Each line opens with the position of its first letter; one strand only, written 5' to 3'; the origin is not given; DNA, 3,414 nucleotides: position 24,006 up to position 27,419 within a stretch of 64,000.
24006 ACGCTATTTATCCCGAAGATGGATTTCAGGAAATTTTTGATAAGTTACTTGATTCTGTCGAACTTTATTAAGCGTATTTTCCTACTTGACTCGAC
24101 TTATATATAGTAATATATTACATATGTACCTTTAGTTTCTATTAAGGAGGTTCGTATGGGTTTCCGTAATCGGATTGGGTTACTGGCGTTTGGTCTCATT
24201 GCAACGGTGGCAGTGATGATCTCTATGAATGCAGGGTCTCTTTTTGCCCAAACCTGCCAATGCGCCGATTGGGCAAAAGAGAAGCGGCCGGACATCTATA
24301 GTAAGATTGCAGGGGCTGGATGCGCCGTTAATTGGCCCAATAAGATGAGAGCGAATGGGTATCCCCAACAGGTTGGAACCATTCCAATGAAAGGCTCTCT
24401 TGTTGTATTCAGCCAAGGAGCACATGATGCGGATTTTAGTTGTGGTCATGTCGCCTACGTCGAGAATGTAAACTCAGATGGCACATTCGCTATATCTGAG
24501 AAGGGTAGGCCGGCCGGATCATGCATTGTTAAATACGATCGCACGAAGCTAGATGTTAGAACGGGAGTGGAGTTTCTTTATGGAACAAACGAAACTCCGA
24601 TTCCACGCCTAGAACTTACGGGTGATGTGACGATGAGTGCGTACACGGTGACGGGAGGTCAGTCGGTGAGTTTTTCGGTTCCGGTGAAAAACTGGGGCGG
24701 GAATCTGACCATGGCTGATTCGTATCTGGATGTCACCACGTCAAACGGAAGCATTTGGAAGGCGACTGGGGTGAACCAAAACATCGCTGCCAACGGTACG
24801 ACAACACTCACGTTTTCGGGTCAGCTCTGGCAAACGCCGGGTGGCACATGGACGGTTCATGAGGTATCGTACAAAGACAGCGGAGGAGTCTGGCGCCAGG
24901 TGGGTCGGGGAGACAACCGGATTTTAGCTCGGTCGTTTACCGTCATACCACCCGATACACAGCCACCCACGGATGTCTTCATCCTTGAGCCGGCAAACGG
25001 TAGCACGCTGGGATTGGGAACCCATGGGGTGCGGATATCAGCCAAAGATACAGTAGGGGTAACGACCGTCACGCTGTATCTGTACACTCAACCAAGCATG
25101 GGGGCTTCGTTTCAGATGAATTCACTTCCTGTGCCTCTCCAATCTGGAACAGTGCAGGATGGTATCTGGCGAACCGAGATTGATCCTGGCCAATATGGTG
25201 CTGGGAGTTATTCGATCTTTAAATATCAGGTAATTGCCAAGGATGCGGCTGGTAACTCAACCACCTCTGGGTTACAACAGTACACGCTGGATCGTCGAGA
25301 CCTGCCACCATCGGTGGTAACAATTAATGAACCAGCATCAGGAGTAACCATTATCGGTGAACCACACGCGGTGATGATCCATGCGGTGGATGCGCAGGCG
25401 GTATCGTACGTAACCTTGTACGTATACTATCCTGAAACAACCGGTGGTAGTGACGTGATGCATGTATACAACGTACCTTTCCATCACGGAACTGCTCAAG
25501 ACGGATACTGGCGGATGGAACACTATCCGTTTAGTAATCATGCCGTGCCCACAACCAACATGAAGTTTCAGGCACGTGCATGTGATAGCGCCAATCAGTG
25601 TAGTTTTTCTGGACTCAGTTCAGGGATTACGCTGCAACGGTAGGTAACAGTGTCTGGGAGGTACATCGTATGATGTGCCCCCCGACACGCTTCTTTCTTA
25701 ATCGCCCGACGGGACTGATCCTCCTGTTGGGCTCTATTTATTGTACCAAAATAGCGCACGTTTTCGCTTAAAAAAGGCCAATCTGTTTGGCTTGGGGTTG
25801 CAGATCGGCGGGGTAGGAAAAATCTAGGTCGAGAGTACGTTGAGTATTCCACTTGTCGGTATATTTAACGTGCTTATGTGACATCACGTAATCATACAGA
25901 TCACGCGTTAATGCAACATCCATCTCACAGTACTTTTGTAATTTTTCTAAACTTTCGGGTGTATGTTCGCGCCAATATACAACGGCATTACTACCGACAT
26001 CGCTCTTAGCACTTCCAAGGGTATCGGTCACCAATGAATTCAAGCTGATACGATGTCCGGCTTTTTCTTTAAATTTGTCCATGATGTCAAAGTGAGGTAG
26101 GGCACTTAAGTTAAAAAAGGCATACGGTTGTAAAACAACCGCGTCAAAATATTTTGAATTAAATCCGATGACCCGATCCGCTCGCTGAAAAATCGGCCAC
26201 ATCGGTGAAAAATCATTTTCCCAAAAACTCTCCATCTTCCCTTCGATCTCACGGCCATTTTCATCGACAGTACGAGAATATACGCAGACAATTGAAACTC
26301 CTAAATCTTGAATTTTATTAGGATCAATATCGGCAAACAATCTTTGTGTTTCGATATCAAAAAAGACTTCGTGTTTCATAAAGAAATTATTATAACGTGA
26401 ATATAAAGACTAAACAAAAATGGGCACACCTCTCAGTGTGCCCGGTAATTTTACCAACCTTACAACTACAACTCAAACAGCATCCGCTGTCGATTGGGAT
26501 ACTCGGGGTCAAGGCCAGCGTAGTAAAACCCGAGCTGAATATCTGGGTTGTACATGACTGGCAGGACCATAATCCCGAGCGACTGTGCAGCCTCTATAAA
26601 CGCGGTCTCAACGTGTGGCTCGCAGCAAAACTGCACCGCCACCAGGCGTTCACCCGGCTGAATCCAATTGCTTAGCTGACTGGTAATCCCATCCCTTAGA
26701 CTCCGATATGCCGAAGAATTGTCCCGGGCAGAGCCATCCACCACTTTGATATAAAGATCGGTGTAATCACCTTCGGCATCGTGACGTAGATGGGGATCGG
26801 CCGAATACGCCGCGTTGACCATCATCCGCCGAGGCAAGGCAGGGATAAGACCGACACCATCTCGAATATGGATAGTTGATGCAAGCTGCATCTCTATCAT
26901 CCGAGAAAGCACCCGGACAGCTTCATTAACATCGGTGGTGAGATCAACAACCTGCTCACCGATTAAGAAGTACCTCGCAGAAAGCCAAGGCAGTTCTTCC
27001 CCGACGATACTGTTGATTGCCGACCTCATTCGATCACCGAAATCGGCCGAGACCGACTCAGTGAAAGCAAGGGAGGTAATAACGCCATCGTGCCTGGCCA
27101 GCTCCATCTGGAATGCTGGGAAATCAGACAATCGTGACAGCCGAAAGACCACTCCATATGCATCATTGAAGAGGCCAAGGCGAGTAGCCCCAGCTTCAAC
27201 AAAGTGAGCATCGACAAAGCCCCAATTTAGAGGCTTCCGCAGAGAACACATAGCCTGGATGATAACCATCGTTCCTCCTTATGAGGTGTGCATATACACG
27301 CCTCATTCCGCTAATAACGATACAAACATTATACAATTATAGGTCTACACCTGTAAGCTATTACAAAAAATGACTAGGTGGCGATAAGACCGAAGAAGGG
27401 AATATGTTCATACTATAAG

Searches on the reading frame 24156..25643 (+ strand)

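Call 10: search_protein_families(library=pfam, proteins=[window:24156-25643:+], max_evalue=0.01)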
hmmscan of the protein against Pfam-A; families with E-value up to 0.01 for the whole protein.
window:24156-25643:+ (495 aa): 3 families
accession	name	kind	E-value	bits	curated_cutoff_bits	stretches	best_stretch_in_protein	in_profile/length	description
PF05257.22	CHAP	-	9.1e-12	45.7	26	1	33-116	9-80/81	CHAP domain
PF17957.7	Big_7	-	1.7e-08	35.4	24.1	1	276-354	5-68/70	Bacterial Ig domain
PF24893.1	DUF7743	-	0.0029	17.7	27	0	292-385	24-105/120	Domain of unknown function (DUF7743)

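Call 46: search_protein_families(library=phrogs, proteins=[window:24156-25643:+], max_evalue=0.01)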
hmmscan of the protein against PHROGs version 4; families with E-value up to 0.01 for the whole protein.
window:24156-25643:+ (495 aa): 0 families

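Call 47: search_protein_families(library=padloc, proteins=[window:24156-25643:+], max_evalue=0.01)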
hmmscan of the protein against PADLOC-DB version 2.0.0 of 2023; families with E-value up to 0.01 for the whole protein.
window:24156-25643:+ (495 aa): 0 families

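Call 48: search_protein_families(library=ncbifam, proteins=[window:24156-25643:+], max_evalue=0.01)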
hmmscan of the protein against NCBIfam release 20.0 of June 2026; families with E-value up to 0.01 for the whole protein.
window:24156-25643:+ (495 aa): 6 families
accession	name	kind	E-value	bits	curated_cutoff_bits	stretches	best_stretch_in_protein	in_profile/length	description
NF006360.0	PRK08581.1-2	equivalog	2.9e-12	45.8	605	1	35-127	602-692/709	amidase domain-containing protein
NF006359.0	PRK08581.1-1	equivalog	8.9e-10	37.9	798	1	34-117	511-593/619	amidase domain-containing protein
NF006361.0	PRK08581.1-3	equivalog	8.2e-07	27.8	839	1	55-115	566-623/652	amidase domain-containing protein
NF046104.1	PptglHdxlasePcsB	equivalog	1.9e-05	24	450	1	55-127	319-383/400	peptidoglycan hydrolase PcsB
NF052572.1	PtdglycHdlsScrM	equivalog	2.6e-05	23.4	400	1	52-133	83-161/373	peptidoglycan hydrolase ScrM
NF006362.0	PRK08581.1-4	equivalog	0.0011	18.1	620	1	55-116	455-514/541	amidase domain-containing protein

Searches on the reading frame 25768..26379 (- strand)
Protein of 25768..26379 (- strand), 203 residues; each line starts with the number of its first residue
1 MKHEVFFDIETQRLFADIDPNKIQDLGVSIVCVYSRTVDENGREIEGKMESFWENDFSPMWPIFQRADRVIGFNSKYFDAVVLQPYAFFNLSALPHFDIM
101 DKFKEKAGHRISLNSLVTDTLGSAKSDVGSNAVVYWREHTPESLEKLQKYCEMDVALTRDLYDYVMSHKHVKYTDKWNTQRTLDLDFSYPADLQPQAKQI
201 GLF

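Call 10: search_protein_families(library=pfam, proteins=[window:25768-26379:-], max_evalue=0.01)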
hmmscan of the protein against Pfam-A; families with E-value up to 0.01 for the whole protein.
window:25768-26379:- (203 aa): 2 families
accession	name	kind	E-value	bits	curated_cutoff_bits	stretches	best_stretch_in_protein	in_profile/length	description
PF13482.12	RNase_H_2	-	1.6e-10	41.6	22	1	5-165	1-164/165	RNase_H superfamily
PF10108.15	DNA_pol_B_exo2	-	0.0062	16.7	24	0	96-162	105-170/213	Predicted 3'-5' exonuclease related to the exonuclease domain of PolB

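Call 46: search_protein_families(library=phrogs, proteins=[window:25768-26379:-], max_evalue=0.01)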
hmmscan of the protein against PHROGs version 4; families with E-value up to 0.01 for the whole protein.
window:25768-26379:- (203 aa): 3 families
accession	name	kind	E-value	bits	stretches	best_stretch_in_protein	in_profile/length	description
phrog_403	-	DNA, RNA and nucleotide metabolism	1.6e-13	51.3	1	5-168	68-249/321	DNA polymerase exonuclease subunit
phrog_1252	-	DNA, RNA and nucleotide metabolism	0.00071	19.2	0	96-173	161-233/663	DNA polymerase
phrog_17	-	DNA, RNA and nucleotide metabolism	0.00076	18.5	1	1-172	669-831/1445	DNA polymerase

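Call 47: search_protein_families(library=padloc, proteins=[window:25768-26379:-], max_evalue=0.01)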
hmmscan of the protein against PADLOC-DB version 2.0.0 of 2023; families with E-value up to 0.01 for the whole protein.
window:25768-26379:- (203 aa): 0 families

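Call 48: search_protein_families(library=ncbifam, proteins=[window:25768-26379:-], max_evalue=0.01)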
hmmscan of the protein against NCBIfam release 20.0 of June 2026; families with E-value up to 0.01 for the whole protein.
window:25768-26379:- (203 aa): 0 families

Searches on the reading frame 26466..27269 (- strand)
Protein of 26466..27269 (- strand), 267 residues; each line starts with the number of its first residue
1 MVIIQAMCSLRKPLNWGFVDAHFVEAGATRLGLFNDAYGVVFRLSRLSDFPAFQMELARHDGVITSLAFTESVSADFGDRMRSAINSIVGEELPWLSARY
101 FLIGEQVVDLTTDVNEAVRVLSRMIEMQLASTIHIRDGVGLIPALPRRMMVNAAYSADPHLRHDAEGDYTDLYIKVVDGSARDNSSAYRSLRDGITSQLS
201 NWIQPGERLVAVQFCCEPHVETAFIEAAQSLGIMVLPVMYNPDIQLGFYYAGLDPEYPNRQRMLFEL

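Call 10: search_protein_families(library=pfam, proteins=[window:26466-27269:-], max_evalue=0.01)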
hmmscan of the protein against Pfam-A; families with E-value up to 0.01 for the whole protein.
window:26466-27269:- (267 aa): 0 families

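Call 13: find_encoding_contigs(protein=window:26466-27269:-, flank=10000, max_places=10)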
Protein window:26466-27269:- (267 aa): 1 contig read that carries it; 1 place shown.
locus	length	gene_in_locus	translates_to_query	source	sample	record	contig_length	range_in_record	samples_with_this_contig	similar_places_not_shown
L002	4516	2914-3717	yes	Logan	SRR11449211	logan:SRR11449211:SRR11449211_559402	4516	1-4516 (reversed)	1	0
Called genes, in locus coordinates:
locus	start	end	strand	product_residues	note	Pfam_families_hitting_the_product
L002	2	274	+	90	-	?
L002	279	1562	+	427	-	PF00675:Peptidase_M16, PF05193:Peptidase_M16_C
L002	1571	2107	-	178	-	-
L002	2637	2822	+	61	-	-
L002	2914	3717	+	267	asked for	-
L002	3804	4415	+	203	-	PF13482:RNase_H_2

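Call 14: find_homologous_proteins(query=window:26466-27269:-)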
Query window:26466-27269:- (267 aa): 1 proteins with E <= 0.001 among 1019 candidates.
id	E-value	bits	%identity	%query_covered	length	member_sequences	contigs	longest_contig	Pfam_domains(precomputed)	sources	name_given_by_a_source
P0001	1.5e-171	587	100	98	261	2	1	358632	-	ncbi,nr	ncbi:hypothetical protein HGA91_03840 [candidate division WWE3 bacterium]|nr:hypothetical protein [c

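Call 34: search_protein_representatives(protein=window:26466-27269:-)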
Query: 267 residues. Proteins with E-value up to 0.001 (for the whole library): 2; up to 1e-10: 2; up to 1e-30: 1. The best 2 are listed.
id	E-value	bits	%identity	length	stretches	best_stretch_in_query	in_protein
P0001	4.8e-172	586.8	100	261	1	7-267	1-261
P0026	4.1e-25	105.3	29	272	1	1-258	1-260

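Call 35: find_encoding_contigs(protein=P0026, flank=10000, max_places=6)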
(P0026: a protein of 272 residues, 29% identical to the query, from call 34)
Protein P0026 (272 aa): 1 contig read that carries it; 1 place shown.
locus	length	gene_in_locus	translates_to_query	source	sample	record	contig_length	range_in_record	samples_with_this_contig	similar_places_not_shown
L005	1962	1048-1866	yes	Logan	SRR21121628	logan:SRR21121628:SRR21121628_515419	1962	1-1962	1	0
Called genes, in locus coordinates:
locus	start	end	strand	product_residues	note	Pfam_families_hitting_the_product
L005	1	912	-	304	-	?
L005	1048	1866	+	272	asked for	-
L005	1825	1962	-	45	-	?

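Call 38: search_protein_families(library=pfam, proteins=[L005:1-912:-, P0026], max_evalue=0.01)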
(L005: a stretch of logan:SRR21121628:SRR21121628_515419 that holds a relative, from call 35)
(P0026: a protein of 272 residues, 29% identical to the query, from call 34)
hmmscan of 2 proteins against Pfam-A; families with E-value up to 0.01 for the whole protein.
L005:1-912:- (304 aa): 3 families
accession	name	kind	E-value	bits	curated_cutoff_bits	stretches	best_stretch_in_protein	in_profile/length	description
PF13646.12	HEAT_2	-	4.7e-22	78.5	27.7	2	163-232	5-75/88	HEAT repeats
PF03130.22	HEAT_PBS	-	3.3e-15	55.3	20.9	0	207-229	4-26/27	PBS lyase HEAT-like repeat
PF02985.28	HEAT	-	0.0069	17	23.5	0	80-97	10-27/31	HEAT repeat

P0026 (272 aa): 0 families

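Call 46: search_protein_families(library=phrogs, proteins=[window:26466-27269:-], max_evalue=0.01)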
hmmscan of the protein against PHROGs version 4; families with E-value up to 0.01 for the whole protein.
window:26466-27269:- (267 aa): 0 families

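Call 47: search_protein_families(library=padloc, proteins=[window:26466-27269:-], max_evalue=0.01)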
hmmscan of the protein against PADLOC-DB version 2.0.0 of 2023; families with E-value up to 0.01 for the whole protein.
window:26466-27269:- (267 aa): 0 families

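Call 48: search_protein_families(library=ncbifam, proteins=[window:26466-27269:-], max_evalue=0.01)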
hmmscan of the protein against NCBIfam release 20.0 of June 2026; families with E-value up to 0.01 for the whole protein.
window:26466-27269:- (267 aa): 0 families

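Call 52: predict_structure(alignment_id=A1)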
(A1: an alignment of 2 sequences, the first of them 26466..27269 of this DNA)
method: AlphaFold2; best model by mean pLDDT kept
length: 267 residues; sequences in the alignment: 2
mean_pLDDT: 61.2   pTM: 0.48
mean pLDDT of the five models: 61.2, 61.2, 60.0, 55.6, 53.5
residues with pLDDT >= 90: 3; 70-90: 108; 50-70: 67; < 50: 89
segments of 3 or more residues with pLDDT < 50: 69-144, 261-267
pLDDT, mean of each block of 10 residues (from residue 1): 62 75 85 67 70 76 58 40 41 33 24 28 34 29 61 72 80 72 70 89 76 82 84 72 66 57 45
secondary structure, 60 per line:
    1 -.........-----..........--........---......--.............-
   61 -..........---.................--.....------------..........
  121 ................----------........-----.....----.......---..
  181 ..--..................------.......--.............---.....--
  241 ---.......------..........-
elements in order: E2-10 H16-25 E28-35 E39-44 H47-59 E62-71 H75-91 H94-98 H111-136 E147-154 E160-164 E169-175 H179-182 H185-202 E209-215 H218-230 E234-238 H244-250 H257-266

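Call 56: fold_search(model_id=the predicted structure, library=pdb)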
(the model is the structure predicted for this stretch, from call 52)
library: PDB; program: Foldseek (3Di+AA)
matches with E <= 10: 1399; with E <= 0.001: 0
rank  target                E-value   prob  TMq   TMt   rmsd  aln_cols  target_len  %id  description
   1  8w8w_A                2.2e-03  0.66  0.18  0.24  16.8       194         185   13  Cryo-EM structure of alpha-MSH-MC3R-Gs_Nb35 complex (released 2025-03-19)
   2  6wpw_C                4.3e-03  0.66  0.19  0.21  17.7       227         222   10  GCGR-Gs signaling complex bound to a designed glucagon derivative (released 2020-08-12)
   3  8pok_B                6.2e-03  0.41  0.17  0.19  19.5       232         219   11  Cryo-EM structure of cell-free synthesized human histamine H2 receptor coupled to heterotrimeric Gs protein in lipid e (released 2024-03-06)
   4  6bsi_B                6.2e-03  0.16  0.15  0.11  26.6       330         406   12  Structure of HIV-1 RT complexed with an RNA/DNA hybrid containing the polypurine-tract sequence (released 2018-01-03)
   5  2eky_D                9.0e-03  0.82  0.17  0.36   7.7        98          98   18  Crystal Structure of hypothetical protein MJ1052 from Methanocaldococcus jannaschii (Form 1) (released 2007-10-02)
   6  4pwu_B                1.4e-02  0.97  0.19  0.50   4.4        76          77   17  Crystal structure of a modulator protein MzrA (KPN_03524) from Klebsiella pneumoniae subsp. pneumoniae MGH 78578 at 2. (released 2014-06-18)
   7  4pww                  1.7e-02  0.85  0.18  0.41   6.2        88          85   11  Crystal Structure of Engineered Protein. Northeast Structural Genomics Consortium Target OR494. (released 2014-04-09)
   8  4b3o_B                1.8e-02  0.11  0.14  0.11  25.2       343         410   12  Structures of HIV-1 RT and RNA-DNA Complex Reveal a Unique RT Conformation and Substrate Interface (released 2013-01-16)
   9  8ron_B                2.2e-02  0.30  0.18  0.12  21.6       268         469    8  Crystal structure of human FAD synthase, isoform 2 (released 2024-04-10)
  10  6wb2_B                2.2e-02  0.14  0.18  0.13  24.5       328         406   13  +3 extended HIV-1 reverse transcriptase initiation complex core (displaced state) (released 2020-06-24)
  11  2eky_A                2.4e-02  0.63  0.17  0.36   7.2        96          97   18  Crystal Structure of hypothetical protein MJ1052 from Methanocaldococcus jannaschii (Form 1) (released 2007-10-02)
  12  4b3p_B                2.4e-02  0.11  0.15  0.12  26.5       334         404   10  Structures of HIV-1 RT and RNA-DNA Complex Reveal a Unique RT Conformation and Substrate Interface (released 2013-01-16)
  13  7v35_A                2.6e-02  0.21  0.16  0.19  16.3       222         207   11  Cryo-EM structure of the GIPR/GLP-1R/GCGR triagonist peptide 20-bound human GCGR-Gs complex (released 2022-03-02)
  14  2eky_B                2.9e-02  0.63  0.17  0.34   7.5        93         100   15  Crystal Structure of hypothetical protein MJ1052 from Methanocaldococcus jannaschii (Form 1) (released 2007-10-02)
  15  4pwu_A                3.1e-02  0.93  0.19  0.49   4.6        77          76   14  Crystal structure of a modulator protein MzrA (KPN_03524) from Klebsiella pneumoniae subsp. pneumoniae MGH 78578 at 2. (released 2014-06-18)
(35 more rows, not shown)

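Call 82: find_related_loci(query=A1, collection=viral_contigs, flank=3000)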
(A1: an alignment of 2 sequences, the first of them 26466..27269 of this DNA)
Query A1 (267 aa) in viral_contigs; peptide patterns used: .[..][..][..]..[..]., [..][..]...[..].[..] (x = any residue, [..] = any of these).
34 stretches matched a pattern, but none encodes a relative of the query by tblastn (E <= 1e-3).
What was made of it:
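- Tried and rejected: A viral scan with the protein alignment gave none (call 82).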
